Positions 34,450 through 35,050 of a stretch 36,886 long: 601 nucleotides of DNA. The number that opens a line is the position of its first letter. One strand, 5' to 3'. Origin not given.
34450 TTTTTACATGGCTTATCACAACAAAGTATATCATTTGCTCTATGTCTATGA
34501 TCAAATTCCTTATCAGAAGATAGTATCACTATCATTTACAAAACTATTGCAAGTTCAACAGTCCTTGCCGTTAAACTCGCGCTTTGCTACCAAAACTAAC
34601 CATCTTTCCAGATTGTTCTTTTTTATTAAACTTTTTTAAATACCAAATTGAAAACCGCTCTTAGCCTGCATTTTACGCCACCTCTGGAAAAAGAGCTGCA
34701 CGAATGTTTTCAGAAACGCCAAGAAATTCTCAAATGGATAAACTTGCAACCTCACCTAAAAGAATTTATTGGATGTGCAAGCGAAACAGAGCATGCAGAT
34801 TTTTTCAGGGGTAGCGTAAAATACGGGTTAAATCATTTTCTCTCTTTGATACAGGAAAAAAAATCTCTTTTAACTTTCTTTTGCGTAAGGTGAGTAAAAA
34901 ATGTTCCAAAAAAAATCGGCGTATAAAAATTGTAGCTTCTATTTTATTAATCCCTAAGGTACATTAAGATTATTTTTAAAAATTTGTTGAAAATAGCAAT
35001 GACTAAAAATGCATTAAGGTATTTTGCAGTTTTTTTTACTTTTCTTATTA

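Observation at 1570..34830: MITE family A: about ten copies in 37 kb, every one in the same orientation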

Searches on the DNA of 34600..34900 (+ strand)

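Call 75: search_dna_similar(query=window:34660-34834:+, collection=plasmids, mode=distant, max_evalue=0.01, max_rows=10)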
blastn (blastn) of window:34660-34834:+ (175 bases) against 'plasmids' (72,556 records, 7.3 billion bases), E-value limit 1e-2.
No match.

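Call 76: search_rna_families(source=window, start=34600, end=34900, threshold=evalue, max_evalue=1)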
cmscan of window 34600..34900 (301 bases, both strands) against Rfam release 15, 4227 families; matches with E-value up to 1: 1.
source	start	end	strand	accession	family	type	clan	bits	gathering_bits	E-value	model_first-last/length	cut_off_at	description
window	34821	34866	-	RF04355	Plastid-atpF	Intron;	-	22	52.5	0.94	1-53/53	no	Plastid-atpF group II-D1 intron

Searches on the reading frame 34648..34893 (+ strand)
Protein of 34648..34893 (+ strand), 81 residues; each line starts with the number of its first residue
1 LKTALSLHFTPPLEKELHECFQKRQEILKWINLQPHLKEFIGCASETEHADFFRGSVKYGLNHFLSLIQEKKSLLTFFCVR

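Call 50: list_cluster_members(proteins=[P0121, window:34648-34893:+, window:24435-27074:-])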
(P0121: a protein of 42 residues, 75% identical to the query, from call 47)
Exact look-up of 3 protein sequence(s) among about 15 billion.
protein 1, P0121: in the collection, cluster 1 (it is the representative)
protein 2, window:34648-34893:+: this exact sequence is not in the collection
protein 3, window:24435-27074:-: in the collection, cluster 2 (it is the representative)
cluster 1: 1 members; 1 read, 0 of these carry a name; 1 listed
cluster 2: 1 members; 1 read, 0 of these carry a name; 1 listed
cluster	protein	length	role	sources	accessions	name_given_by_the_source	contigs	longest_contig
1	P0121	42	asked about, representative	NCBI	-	-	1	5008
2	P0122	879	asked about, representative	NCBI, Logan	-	-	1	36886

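Call 101: search_protein_representatives(protein=window:34648-34893:+)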
Query: 81 residues. Proteins with E-value up to 0.001 (for the whole library): 5; up to 1e-10: 0; up to 1e-30: 0. The best 5 are listed.
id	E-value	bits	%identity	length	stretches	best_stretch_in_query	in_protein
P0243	2.0e-06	43.9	53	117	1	15-63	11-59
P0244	3.0e-06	43.4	44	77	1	7-60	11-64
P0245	4.7e-06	42.8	31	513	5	24-71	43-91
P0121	1.3e-04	38.1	61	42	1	22-53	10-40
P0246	5.9e-04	36.1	27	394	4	28-55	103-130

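Call 103: find_encoding_contigs(protein=P0243, flank=10000, max_places=5)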
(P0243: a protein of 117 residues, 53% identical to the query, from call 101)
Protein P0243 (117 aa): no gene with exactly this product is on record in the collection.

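Call 104: find_encoding_contigs(protein=P0244, flank=10000, max_places=5)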
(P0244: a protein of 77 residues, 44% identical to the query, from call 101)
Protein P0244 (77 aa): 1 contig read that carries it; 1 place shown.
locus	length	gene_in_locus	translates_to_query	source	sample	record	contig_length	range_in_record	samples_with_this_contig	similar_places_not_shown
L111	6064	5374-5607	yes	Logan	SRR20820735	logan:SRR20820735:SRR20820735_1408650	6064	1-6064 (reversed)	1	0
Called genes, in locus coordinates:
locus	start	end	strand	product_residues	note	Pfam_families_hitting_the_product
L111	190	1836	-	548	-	PF00083:Sugar_tr, PF07690:MFS_1, PF12832:MFS_1_like (weak)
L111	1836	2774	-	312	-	PF25917:BSH_RND (weak), PF25973:BSH_CzcB (weak), PF25954:Beta-barrel_RND_2 (faint), PF25990:Beta-barrel_YknX (weak)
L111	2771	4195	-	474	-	PF02321:OEP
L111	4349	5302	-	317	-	PF01063:Aminotran_4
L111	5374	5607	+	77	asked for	-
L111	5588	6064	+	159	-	?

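Call 108: list_cluster_members(proteins=[P0243, P0244])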
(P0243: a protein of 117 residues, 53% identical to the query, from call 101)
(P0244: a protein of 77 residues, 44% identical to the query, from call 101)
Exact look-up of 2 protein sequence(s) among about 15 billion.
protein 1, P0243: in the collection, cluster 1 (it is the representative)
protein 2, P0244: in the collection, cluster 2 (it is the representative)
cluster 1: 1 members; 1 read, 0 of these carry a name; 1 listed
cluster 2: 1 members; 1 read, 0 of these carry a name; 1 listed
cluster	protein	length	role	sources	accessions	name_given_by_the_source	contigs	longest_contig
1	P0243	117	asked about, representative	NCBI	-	-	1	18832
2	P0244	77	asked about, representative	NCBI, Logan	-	-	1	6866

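Call 109: search_dna_similar(query=L111:190-1836:-, collection=plasmids, mode=protein, max_evalue=1e-20, max_rows=8)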
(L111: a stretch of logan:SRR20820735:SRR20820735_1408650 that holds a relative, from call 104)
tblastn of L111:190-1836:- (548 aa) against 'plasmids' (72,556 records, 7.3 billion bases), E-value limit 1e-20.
Records with a match: 19; places in all: 19; records where one place covers at least 80% of the query: 1.
Best place of each record, by identity: <60% 19.
By first word of the organism name: Clostridium 12; Caballeronia 1; Deinococcus 1; Salmonella 1; Enterobacter 1; Brevibacillus 1; Tardibacter 1; Gemmobacter 1.
By predicted mobility (MOB-suite, as given by PLSDB): non-mobilizable 18; mobilizable 1.
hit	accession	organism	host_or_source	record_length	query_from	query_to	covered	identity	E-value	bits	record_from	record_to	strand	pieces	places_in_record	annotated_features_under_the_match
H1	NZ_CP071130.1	Caballeronia sp. M1242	Homo sapiens,ETA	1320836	49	531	88%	25.1%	6e-22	108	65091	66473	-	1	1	none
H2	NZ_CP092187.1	Deinococcus sp. KNUC1210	Setaria viridis,cell ...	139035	54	437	70%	28.0%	9e-25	117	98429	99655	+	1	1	MDR family MFS transporter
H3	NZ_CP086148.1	Clostridium estertheticum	horse,single colony,meat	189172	66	429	66%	29.6%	3e-24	115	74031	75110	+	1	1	MFS transporter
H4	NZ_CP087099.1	Clostridium estertheticum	single colony,Vacuum packed lamb meat ...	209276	66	429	66%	29.3%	5e-24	114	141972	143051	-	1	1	MFS transporter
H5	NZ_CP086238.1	Clostridium estertheticum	single colony,bovine feces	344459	66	429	66%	29.3%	6e-24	114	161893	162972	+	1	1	MFS transporter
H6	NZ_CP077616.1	Clostridium estertheticum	single colony,bovine feces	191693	66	429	66%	29.0%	1e-23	113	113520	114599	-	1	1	MFS transporter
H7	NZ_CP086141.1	Clostridium estertheticum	bovine,single colony,feces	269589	66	429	66%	29.0%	1e-23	113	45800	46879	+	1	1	MFS transporter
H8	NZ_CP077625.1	Clostridium estertheticum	single colony,bovine feces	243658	66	429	66%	28.8%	2e-23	112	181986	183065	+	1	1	MFS transporter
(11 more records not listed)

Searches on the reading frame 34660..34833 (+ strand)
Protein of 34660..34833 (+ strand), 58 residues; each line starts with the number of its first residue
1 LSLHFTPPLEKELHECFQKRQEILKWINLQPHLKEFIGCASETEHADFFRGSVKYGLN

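Call 47: find_homologous_proteins(query=A2, max_evalue=10)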
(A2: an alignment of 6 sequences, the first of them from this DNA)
Query A2 (6 sequences) (58 aa, profile of the alignment): 1 proteins with E <= 10 among 4 candidates.
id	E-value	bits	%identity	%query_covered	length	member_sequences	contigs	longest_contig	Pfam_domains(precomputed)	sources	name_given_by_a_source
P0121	7.8e-9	53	75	41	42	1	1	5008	-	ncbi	-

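Call 48: find_encoding_contigs(protein=P0121, flank=10000, max_places=5)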
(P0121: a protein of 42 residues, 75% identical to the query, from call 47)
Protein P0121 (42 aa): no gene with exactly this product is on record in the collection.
